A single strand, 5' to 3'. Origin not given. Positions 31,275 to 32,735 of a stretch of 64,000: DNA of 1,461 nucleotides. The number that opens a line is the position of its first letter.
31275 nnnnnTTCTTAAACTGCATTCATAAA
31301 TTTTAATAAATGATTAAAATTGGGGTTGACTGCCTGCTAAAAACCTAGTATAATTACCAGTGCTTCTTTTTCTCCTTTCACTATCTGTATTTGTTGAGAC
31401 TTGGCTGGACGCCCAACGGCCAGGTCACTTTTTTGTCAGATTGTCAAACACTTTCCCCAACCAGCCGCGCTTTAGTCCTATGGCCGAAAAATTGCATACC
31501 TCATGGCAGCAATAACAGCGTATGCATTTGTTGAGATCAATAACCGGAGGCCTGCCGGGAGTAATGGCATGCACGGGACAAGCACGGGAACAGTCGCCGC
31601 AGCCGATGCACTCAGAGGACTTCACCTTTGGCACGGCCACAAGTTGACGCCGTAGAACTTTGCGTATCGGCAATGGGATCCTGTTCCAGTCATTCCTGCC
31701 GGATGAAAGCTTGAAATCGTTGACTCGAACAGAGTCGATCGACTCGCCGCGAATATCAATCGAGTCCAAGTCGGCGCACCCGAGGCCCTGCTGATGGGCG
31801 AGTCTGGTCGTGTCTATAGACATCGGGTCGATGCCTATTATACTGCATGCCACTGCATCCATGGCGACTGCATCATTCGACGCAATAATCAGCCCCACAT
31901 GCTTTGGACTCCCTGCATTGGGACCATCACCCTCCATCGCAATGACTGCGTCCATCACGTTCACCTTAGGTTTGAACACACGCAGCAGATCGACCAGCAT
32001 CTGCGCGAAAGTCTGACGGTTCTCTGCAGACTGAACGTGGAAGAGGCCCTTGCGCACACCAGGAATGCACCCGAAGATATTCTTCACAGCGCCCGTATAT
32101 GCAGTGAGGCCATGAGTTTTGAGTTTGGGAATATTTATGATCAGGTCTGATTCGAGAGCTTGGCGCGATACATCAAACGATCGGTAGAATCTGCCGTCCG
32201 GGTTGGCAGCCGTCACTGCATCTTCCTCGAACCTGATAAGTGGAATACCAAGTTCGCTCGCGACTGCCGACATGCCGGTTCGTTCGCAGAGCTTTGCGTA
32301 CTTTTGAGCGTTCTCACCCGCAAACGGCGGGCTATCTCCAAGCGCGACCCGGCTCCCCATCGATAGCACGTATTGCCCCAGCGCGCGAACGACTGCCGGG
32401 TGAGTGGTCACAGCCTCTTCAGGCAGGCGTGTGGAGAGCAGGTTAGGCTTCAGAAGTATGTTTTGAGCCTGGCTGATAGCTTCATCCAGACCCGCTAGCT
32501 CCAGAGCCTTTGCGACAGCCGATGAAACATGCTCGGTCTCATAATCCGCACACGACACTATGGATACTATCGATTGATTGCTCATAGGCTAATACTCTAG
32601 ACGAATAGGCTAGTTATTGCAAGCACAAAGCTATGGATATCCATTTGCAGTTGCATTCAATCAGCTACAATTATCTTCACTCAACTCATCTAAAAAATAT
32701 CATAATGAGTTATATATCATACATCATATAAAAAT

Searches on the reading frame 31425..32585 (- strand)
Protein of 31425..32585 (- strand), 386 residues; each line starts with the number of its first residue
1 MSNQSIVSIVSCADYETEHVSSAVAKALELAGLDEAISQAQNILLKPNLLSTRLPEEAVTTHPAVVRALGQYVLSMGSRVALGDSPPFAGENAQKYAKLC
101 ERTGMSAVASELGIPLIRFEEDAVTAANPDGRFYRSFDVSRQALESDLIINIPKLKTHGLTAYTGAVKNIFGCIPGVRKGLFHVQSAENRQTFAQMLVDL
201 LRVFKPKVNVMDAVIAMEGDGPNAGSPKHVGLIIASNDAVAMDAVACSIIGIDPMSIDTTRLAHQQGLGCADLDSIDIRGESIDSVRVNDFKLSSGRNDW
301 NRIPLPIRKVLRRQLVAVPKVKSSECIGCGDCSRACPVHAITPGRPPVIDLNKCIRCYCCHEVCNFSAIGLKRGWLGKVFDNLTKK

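Call 14: search_protein_families(library=pfam, proteins=[window:31425-32585:-], max_evalue=0.001)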
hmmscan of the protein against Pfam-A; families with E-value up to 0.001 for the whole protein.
window:31425-32585:- (386 aa): 9 families
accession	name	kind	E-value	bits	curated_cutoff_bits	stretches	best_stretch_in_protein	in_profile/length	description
PF04015.17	DUF362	-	1.5e-59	201.9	24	1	43-247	1-199/200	Domain of unknown function (DUF362)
PF00037.32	Fer4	-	2.2e-09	37.2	21.1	1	321-342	3-24/24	4Fe-4S binding domain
PF12797.12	Fer4_2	-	5.9e-08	32.6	24.5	1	319-338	3-22/22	4Fe-4S binding domain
PF12837.12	Fer4_6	-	2.4e-07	30.8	25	1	318-341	1-24/24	4Fe-4S binding domain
PF14697.11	Fer4_21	-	7.3e-07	29.7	35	1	320-341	35-57/59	4Fe-4S dicluster domain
PF13183.11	Fer4_8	-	2.4e-06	28.4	27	0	324-340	3-19/68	4Fe-4S dicluster domain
PF12838.12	Fer4_7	-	4e-06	27.6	27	1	326-367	2-51/52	4Fe-4S dicluster domain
PF13237.11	Fer4_10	-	6.6e-06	26.4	25.5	1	322-364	5-52/53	4Fe-4S dicluster domain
PF13187.11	Fer4_9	-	0.00027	21.3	27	1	325-367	1-50/52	4Fe-4S dicluster domain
